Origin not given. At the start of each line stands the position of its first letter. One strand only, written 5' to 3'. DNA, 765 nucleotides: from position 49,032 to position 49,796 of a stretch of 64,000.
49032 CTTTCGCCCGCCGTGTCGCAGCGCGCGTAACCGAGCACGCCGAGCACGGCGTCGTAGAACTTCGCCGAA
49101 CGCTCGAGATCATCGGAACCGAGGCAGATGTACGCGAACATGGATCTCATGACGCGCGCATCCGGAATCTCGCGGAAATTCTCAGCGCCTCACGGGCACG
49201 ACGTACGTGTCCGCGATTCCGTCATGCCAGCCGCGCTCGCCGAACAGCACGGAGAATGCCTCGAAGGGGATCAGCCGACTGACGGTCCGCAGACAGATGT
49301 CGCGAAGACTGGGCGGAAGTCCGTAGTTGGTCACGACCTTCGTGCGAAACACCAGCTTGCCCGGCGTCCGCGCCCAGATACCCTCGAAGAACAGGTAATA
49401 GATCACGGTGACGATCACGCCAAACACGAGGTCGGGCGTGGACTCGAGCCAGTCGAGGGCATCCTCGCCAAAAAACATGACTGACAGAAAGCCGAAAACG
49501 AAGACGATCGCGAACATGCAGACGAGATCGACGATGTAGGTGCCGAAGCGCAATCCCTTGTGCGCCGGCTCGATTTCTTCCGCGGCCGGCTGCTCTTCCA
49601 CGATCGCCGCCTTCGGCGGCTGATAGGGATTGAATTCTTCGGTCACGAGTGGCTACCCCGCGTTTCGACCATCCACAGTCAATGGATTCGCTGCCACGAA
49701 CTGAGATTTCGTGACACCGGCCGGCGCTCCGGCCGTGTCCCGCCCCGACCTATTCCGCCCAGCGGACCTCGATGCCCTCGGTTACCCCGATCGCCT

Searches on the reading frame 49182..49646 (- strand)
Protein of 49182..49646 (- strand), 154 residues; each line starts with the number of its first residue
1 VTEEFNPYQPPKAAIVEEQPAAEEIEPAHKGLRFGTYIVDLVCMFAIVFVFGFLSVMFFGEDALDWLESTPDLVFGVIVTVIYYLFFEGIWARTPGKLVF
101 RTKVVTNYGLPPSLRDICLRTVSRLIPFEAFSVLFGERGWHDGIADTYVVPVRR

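Call 55: search_protein_families(library=pfam, proteins=[window:49182-49646:-], max_evalue=0.001)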
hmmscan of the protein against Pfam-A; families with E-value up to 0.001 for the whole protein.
window:49182-49646:- (154 aa): 1 family
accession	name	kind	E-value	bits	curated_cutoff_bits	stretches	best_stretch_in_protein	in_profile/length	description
PF06271.18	RDD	-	1.1e-13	52.1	24.1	1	29-130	3-107/137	RDD family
